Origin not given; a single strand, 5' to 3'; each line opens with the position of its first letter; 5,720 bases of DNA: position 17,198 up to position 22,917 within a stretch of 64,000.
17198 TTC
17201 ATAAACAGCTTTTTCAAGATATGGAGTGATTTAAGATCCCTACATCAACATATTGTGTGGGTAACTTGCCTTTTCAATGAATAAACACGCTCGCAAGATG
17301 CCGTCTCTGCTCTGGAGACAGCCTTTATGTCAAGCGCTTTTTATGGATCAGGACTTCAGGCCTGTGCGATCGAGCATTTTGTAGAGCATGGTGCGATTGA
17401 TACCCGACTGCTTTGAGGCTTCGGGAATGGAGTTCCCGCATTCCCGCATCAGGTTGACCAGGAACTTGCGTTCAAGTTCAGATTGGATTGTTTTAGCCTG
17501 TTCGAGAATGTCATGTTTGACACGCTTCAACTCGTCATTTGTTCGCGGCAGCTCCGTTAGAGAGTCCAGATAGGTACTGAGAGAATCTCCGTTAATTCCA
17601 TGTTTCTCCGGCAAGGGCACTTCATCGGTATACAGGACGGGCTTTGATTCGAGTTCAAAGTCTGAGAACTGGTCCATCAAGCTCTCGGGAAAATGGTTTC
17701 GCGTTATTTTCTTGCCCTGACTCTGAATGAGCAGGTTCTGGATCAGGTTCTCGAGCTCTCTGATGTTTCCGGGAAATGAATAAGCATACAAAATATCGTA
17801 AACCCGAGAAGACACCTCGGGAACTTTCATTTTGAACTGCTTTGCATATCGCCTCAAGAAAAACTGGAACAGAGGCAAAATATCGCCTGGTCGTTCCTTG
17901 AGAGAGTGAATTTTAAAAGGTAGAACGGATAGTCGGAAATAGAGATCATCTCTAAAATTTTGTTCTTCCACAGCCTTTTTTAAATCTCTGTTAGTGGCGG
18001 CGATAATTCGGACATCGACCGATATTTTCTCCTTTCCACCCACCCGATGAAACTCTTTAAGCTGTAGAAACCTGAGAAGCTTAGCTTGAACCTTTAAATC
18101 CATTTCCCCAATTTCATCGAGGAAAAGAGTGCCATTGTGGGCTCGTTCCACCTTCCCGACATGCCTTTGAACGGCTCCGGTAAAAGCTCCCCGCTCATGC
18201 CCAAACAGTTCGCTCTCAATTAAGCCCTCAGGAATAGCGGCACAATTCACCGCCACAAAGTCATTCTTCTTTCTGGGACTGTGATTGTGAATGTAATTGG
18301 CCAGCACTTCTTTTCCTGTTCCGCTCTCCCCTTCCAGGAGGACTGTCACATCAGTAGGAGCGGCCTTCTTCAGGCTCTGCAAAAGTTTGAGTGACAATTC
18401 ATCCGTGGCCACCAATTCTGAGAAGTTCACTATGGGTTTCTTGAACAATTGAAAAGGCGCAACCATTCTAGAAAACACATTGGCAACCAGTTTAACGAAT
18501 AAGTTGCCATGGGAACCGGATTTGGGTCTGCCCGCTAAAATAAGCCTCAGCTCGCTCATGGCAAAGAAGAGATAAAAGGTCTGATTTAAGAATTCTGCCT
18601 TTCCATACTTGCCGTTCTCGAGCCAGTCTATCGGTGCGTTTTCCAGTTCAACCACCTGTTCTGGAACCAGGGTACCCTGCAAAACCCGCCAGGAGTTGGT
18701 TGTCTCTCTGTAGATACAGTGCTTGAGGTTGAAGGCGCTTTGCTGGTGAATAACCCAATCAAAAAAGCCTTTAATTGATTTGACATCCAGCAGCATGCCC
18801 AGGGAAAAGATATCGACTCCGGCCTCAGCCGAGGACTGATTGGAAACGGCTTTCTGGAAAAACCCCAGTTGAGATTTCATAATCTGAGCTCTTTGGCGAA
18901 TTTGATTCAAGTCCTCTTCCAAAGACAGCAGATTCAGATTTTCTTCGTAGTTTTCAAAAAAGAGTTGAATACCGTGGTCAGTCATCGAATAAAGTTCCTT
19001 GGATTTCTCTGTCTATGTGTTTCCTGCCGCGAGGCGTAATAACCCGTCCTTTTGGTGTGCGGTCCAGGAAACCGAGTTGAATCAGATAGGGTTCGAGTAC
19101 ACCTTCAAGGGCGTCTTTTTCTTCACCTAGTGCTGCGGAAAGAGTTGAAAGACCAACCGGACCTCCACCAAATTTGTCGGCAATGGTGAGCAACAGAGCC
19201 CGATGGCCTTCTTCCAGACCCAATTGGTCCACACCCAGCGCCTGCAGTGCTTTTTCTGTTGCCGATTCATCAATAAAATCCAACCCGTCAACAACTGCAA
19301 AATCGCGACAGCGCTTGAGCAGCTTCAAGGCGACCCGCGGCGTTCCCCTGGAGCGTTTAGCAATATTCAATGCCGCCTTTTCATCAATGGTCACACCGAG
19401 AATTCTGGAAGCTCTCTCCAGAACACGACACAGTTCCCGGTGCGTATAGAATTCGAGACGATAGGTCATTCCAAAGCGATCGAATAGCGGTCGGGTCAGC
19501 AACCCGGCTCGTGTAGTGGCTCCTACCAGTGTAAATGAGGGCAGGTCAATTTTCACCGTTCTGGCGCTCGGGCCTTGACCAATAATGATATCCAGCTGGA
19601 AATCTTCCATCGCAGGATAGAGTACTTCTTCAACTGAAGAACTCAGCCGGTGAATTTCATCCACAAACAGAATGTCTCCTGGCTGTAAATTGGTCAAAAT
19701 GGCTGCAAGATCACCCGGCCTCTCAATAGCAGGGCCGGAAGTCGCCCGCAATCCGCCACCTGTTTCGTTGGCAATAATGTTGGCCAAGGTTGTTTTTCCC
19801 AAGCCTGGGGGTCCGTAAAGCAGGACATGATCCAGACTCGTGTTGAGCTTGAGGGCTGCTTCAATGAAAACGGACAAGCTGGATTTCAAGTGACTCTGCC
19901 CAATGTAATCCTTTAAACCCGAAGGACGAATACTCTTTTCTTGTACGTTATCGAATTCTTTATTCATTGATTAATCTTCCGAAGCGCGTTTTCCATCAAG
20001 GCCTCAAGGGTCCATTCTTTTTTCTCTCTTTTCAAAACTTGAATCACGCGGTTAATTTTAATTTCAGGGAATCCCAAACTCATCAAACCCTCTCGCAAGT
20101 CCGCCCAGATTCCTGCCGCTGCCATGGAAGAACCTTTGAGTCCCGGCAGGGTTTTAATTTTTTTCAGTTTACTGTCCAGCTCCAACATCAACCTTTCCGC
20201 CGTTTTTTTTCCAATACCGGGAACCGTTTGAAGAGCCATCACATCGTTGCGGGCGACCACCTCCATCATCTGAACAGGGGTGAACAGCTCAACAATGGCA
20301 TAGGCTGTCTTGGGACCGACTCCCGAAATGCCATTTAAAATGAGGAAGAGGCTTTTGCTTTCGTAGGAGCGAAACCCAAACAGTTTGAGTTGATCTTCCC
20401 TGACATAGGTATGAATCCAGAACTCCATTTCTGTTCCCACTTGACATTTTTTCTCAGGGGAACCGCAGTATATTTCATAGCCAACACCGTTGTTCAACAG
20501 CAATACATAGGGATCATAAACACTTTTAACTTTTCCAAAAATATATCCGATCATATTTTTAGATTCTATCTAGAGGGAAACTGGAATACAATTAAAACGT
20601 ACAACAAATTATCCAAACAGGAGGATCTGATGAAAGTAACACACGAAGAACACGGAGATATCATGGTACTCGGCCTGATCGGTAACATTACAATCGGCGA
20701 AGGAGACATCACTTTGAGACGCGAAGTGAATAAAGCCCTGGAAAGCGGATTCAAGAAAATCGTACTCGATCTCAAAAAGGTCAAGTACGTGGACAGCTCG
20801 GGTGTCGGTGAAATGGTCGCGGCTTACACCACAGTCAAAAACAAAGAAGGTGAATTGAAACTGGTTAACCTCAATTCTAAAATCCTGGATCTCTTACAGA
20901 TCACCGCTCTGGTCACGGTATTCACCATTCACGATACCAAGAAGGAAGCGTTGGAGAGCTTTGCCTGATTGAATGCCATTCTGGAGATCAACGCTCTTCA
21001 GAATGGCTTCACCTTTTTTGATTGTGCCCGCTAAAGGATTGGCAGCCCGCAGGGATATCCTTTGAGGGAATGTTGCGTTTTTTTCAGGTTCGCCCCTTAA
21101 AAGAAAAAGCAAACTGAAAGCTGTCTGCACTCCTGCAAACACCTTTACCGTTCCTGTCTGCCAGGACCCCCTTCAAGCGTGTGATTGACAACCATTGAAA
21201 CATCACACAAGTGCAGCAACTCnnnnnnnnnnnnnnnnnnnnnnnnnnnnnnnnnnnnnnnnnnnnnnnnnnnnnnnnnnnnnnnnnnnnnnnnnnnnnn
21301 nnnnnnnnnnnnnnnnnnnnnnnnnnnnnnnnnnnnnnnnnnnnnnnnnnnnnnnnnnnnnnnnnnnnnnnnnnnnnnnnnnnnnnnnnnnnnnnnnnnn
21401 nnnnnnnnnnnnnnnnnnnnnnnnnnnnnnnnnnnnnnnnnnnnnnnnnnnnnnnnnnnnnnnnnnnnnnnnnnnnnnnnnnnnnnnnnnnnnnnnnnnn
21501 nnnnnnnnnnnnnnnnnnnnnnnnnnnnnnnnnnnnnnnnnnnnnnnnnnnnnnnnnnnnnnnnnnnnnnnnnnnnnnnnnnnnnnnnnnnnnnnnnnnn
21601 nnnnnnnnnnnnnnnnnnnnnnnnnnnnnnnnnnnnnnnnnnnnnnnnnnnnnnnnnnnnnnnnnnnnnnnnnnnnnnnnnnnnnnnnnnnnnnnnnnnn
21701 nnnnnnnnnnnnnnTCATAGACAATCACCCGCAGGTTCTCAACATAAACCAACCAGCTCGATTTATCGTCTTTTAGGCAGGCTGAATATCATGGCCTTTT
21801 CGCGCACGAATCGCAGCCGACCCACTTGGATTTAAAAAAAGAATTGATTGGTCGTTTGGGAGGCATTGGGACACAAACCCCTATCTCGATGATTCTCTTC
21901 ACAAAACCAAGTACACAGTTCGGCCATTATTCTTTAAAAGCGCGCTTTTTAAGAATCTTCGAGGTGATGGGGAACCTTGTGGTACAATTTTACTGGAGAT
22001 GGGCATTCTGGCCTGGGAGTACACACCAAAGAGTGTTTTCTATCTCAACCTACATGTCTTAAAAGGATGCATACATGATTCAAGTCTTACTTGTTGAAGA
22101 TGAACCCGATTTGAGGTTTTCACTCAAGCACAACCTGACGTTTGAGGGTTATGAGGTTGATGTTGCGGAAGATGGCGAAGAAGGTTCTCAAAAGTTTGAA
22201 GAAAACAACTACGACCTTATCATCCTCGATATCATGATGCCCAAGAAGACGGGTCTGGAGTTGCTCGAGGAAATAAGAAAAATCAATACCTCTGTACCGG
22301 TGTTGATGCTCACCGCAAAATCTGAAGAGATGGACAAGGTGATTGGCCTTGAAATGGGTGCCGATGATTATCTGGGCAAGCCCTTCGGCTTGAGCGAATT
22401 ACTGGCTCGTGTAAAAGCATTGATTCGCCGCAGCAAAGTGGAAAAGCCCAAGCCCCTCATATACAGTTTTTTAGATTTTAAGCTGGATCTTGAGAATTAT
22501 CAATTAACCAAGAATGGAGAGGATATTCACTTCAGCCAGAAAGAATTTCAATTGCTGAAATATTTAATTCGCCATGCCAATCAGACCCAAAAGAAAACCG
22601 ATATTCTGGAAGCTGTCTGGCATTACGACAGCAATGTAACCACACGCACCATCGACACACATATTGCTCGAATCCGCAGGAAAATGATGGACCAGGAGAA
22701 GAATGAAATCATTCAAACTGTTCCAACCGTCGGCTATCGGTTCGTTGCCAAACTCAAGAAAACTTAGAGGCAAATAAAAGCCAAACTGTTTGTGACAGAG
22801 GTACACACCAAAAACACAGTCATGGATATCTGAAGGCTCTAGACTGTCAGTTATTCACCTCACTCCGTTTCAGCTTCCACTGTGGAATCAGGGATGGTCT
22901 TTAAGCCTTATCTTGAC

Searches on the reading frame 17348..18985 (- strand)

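Call 30: search_protein_families(library=pfam, proteins=[window:17348-18985:-], max_evalue=0.001)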
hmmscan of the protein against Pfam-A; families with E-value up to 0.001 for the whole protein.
window:17348-18985:- (545 aa): 8 families
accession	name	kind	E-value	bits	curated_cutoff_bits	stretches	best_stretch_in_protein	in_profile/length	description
PF00158.32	Sigma54_activat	-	9.3e-71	237.4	20.2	1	194-356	4-166/168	Sigma-54 interaction domain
PF25601.1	AAA_lid_14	-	2.5e-21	75.7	27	1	363-439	1-77/87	AAA+ ATPase lid domain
PF14532.12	Sigma54_activ_2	-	4.2e-19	69.6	25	1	197-360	6-136/138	Sigma-54 interaction domain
PF07728.20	AAA_5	-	9.1e-08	32.6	22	1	215-335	2-125/139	AAA domain (dynein-related subfamily)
PF01078.27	Mg_chelatase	-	6.5e-07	29.4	20.3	1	207-332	17-157/207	Magnesium chelatase, subunit ChlI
PF00004.35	AAA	-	0.00018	22.4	21.2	1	215-336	1-111/131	ATPase family associated with various cellular activities (AAA)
PF07724.20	AAA_2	-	0.00022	21.8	27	1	213-343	4-135/166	AAA domain (Cdc48 subfamily)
PF02954.25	HTH_8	-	0.00051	20.2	22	1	503-536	4-37/42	Bacterial regulatory protein, Fis family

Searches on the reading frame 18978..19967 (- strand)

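Call 30: search_protein_families(library=pfam, proteins=[window:18978-19967:-], max_evalue=0.001)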
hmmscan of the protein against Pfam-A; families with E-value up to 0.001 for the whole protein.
window:18978-19967:- (329 aa): 9 families
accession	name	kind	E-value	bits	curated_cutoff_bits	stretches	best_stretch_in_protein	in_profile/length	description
PF05496.18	RuvB_N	-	2.2e-76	255.4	27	1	13-171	1-159/159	Holliday junction DNA helicase RuvB P-loop domain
PF17864.7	AAA_lid_4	-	1e-25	89.7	27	1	174-247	1-74/74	RuvB AAA lid domain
PF05491.19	RuvB_C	-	2.1e-21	76.1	24.7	1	249-318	2-71/72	RuvB C-terminal winged helix domain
PF00004.35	AAA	-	1.3e-19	71.4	21.2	1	48-171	1-129/131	ATPase family associated with various cellular activities (AAA)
PF07728.20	AAA_5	-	1.7e-08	35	22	1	47-155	1-125/139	AAA domain (dynein-related subfamily)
PF01078.27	Mg_chelatase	-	6.4e-05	22.9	20.3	0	44-65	21-42/207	Magnesium chelatase, subunit ChlI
PF13401.12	AAA_22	-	0.00026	21.8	27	0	47-223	7-110/130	AAA domain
PF13191.12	AAA_16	-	0.00036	21.5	32.6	0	46-68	25-47/167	AAA ATPase domain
PF20720.3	nSTAND3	-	0.00044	20.4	27.2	1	37-68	9-40/155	Novel STAND NTPase 3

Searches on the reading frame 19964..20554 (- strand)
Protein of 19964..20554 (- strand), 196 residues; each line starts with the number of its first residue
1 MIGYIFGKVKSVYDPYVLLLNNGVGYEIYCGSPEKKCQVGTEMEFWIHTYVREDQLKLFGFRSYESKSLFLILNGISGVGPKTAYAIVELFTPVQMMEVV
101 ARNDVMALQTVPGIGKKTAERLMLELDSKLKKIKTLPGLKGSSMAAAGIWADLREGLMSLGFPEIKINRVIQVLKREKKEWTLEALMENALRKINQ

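Call 30: search_protein_families(library=pfam, proteins=[window:19964-20554:-], max_evalue=0.001)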
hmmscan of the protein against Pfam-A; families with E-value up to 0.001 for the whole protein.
window:19964-20554:- (196 aa): 8 families
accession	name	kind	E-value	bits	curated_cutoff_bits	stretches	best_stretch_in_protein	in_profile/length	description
PF01330.27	RuvA_N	-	6.2e-16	58.7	23.6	1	1-60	1-61/61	RuvA N terminal domain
PF14520.12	HHH_5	-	3e-13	50.5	27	1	70-126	1-55/57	Helix-hairpin-helix domain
PF00633.29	HHH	-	3.8e-09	36.4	24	0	108-123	13-28/30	Helix-hairpin-helix motif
PF21176.3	RecR_HhH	-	1.2e-06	28.7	27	1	106-126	6-26/45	RecR, helix-hairpin-helix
PF07499.19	RuvA_C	-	1.8e-05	25.6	24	1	150-194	3-46/47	RuvA, C-terminal domain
PF01367.25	5_3_exonuc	-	5.1e-05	24.1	40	0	108-128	20-40/97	5'-3' exonuclease, C-terminal SAM fold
PF12826.13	HHH_2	-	0.00049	20.6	27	0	75-121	7-50/64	Helix-hairpin-helix motif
PF12836.13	HHH_3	-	0.00089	19.8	27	0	106-122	14-30/65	Helix-hairpin-helix motif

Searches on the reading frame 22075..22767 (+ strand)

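Call 30: search_protein_families(library=pfam, proteins=[window:22075-22767:+], max_evalue=0.001)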
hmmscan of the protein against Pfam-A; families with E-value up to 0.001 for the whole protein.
window:22075-22767:+ (230 aa): 3 families
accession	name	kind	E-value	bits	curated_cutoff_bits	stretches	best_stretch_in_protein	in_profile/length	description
PF00072.30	Response_reg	-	4.1e-32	111.1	30.2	1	4-114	1-111/111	Response regulator receiver domain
PF00486.34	Trans_reg_C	-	1.7e-24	86.1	26.2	1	148-223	1-77/77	Transcriptional regulatory protein, C terminal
PF06490.17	FleQ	-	0.00016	22.4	22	1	3-91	1-88/108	Flagellar regulatory protein FleQ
